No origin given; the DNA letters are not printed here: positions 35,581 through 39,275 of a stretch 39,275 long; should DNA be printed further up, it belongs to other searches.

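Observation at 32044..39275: Real gene hidden from the ORF track: a + strand ORF of more than 2410 aa; the listed 2176-aa minus ORF is its antisense shadow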

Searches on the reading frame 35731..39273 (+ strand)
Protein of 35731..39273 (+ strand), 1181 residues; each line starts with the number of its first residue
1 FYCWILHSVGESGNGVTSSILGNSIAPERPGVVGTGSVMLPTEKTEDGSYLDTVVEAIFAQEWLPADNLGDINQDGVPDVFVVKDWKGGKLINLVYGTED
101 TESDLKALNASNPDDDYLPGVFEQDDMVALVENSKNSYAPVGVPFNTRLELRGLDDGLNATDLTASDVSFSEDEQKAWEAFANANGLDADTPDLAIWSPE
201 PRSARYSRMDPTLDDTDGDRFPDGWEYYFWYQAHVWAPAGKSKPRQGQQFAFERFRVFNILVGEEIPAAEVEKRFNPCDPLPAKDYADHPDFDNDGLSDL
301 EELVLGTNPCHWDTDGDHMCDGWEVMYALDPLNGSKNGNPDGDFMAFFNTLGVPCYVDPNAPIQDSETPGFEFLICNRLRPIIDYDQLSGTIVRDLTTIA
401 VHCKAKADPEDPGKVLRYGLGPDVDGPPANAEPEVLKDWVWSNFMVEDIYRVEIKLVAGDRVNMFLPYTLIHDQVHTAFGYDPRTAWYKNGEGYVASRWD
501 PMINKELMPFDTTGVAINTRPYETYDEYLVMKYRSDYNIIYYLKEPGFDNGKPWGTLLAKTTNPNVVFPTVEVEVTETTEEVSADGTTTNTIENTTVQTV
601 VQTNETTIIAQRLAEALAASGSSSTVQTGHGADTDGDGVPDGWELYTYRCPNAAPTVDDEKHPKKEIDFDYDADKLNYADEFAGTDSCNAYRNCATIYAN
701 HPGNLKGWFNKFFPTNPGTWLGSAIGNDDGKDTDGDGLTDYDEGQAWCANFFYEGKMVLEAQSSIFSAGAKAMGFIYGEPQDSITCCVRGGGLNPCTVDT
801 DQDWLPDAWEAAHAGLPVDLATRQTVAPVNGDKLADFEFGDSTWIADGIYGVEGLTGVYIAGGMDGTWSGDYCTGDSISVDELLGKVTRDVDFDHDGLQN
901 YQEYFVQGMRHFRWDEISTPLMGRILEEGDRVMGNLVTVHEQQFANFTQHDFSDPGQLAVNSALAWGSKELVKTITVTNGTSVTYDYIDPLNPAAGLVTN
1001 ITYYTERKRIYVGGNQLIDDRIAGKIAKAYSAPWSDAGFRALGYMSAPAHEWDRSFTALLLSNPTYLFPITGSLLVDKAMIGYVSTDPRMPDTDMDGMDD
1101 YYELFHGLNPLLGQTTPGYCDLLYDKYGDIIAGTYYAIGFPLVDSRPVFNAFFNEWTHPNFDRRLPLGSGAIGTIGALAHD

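Call 51: predict_structure(alignment_id=A2)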
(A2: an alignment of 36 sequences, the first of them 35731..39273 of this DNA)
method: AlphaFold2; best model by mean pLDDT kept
length: 1181 residues; sequences in the alignment: 36
mean_pLDDT: 69.4   pTM: 0.73
mean pLDDT of the five models: 69.4, 67.6, 66.7, 64.9, 64.6
residues with pLDDT >= 90: 204; 70-90: 485; 50-70: 184; < 50: 308
segments of 3 or more residues with pLDDT < 50: 1-45, 47-62, 94-104, 124-134, 423-438, 569-603, 655-668, 722-728, 761-768, 875-878, 911-915, 931-936, 976-993, 996-1030, 1107-1181
pLDDT, mean of each block of 10 residues (from residue 1): 38 41 33 34 44 40 53 63 73 45 55 87 55 67 87 78 74 91 91 86 86 88 93 90 74 90 92 93 87 92 91 89 90 82 92 82 67 88 84 84 90 87 44 50 88 86 89 90 87 89 87 91 92 85 62 86 73 38 34 34 62 79 80 88 88 54 47 85 90 89 89 84 50 87 83 66 49 84 72 92 87 87 87 76 77 82 86 57 64 73 67 49 58 50 66 68 72 53 39 44 32 28 33 69 78 85 77 59 64 62 55 32 35 43 33 39 26 27 30
secondary structure, 60 per line:
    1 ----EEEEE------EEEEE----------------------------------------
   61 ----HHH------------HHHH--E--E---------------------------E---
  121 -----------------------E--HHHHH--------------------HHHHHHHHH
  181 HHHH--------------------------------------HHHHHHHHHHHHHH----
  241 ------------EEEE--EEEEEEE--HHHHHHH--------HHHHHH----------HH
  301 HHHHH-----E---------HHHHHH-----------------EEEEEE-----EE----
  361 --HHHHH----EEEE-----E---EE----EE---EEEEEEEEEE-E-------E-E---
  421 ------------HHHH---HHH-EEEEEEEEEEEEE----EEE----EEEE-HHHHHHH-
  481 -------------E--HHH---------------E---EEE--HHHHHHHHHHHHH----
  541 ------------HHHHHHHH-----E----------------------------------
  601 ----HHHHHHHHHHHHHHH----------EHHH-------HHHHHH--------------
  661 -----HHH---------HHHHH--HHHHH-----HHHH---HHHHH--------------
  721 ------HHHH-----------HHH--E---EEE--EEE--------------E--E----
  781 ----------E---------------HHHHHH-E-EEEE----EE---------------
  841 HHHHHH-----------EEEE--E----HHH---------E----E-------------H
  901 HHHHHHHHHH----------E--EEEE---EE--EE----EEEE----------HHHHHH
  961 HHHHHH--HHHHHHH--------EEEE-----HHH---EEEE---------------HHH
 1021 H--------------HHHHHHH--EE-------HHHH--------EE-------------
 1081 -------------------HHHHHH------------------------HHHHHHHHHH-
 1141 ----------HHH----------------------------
elements in order (helices of 4 or more, strands of 3 or more residues): E5-9 E16-20 H80-83 H147-151 H172-184 H223-236 E253-256 E259-265 H268-274 H283-288 H299-305 H321-326 E344-349 H363-367 E372-375 E396-405 H433-436 E444-456 E461-463 E468-471 H473-479 E519-521 H524-536 H553-560 H605-619 H641-646 H678-682 H685-689 H695-698 H702-706 H727-730 E751-753 E756-758 H807-812 E816-819 H841-846 E858-861 H900-910 E924-927 E941-944 H955-966 H969-975 E984-987 E999-1002 H1018-1021 H1036-1042 H1054-1057 H1100-1105 H1130-1139

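Call 54: fold_search(model_id=the predicted structure, library=pdb)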
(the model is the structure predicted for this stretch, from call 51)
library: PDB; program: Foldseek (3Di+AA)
matches with E <= 10: 24; with E <= 0.001: 0
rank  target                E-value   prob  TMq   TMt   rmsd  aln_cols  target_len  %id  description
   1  7w7i_F                2.1e+00  0.03  0.04  0.11  17.5       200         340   10  Crystal Structure of shaft pilin PitB from pilus islet-2 of Streptococcus oralis (released 2022-06-01)
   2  1kvz_MODEL_1_A        2.5e+00  0.08  0.04  0.27   6.0        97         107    9  Solution Structure of Cytotoxic RC-RNase4 (released 2002-07-28)
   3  7w7i_B                2.6e+00  0.03  0.04  0.11  17.5       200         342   10  Crystal Structure of shaft pilin PitB from pilus islet-2 of Streptococcus oralis (released 2022-06-01)
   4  6yfd_AB               2.6e+00  0.01  0.03  0.11  15.9       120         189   12  Virus-like particle of Beihai levi-like virus 14 (released 2020-09-02)
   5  8oze_E                3.2e+00  0.08  0.04  0.14   8.1       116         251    9  cryoEM structure of SPARTA complex dimer high resolution (released 2023-08-16)
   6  1z5f_MODEL_1_A        4.1e+00  0.04  0.04  0.26   6.9       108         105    7  Solution Structure of the Cytotoxic RC-RNase 3 with a Pyroglutamate Residue at the N-terminus (released 2006-02-28)
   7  7f6d_A                4.6e+00  0.01  0.03  0.05  13.4       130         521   12  Reconstruction of the HerA-NurA complex from Deinococcus radiodurans (released 2022-06-29)
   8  7w7i_D                4.8e+00  0.02  0.04  0.11  17.8       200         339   10  Crystal Structure of shaft pilin PitB from pilus islet-2 of Streptococcus oralis (released 2022-06-01)
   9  8j8h_B                6.2e+00  0.03  0.04  0.12   8.9       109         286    9  SPARTA monomer bound with guide-target, state 2 (released 2024-03-06)
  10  5mc6_h                6.2e+00  0.01  0.04  0.04  23.1       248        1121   12  Cryo-EM structure of a native ribosome-Ski2-Ski3-Ski8 complex from S. cerevisiae (released 2017-01-18)
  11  8isy_B                6.6e+00  0.04  0.04  0.08   7.9        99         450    8  Cryo-EM structure of free-state Crt-SPARTA (released 2023-10-18)
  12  2gmk                  6.9e+00  0.03  0.04  0.25   5.8       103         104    7  Crystal structure of onconase double mutant with spontaneously-assembled (AMP) 4 stack (released 2006-04-25)
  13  6s5i                  6.9e+00  0.01  0.03  0.17  15.1       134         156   10  Structure of the Lausanne variant of myxoma virus M062 protein (released 2021-12-01)
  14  6aj9_A                6.9e+00  0.00  0.03  0.08  17.7       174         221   11  The structure of Enterovirus D68 mature virion in complex with Fab 15C5 and 11G1 (released 2018-11-07)
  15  8z92_E                7.7e+00  0.03  0.04  0.09   8.6       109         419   10  Crystal structure of CrtAgo/TIR-APAZ in complex with guide DNA and 16-nt target DNA (released 2025-03-12)
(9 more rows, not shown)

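Call 82: search_protein_representatives(protein=window:35731-39273:+)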
Query: 1181 residues. Proteins with E-value up to 0.001 (for the whole library): 7594; up to 1e-10: 1960; up to 1e-30: 365. The best 150 are listed.
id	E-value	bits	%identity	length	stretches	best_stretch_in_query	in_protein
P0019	0.0e+00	1124.7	56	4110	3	1-969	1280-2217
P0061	0.0e+00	1076.7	57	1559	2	121-968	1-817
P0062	0.0e+00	1012.2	55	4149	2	1-957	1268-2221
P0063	1.5e-297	1006.7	50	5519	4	1-1161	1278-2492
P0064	3.9e-296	1002.0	48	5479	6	242-1164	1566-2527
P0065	5.0e-295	998.4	47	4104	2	1-1162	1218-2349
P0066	1.4e-293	993.6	55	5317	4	438-1170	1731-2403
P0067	7.5e-292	987.8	50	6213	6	390-1168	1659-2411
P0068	9.3e-291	984.2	50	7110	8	23-1165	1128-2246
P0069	4.4e-282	955.5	49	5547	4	242-1162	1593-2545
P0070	7.6e-282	954.7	50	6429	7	1-1165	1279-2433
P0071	9.2e-280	947.8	51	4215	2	381-1167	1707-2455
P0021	1.3e-267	907.5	53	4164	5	385-927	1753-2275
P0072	5.9e-266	902.1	50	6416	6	1-1164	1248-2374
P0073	1.3e-254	864.5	51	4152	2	2-969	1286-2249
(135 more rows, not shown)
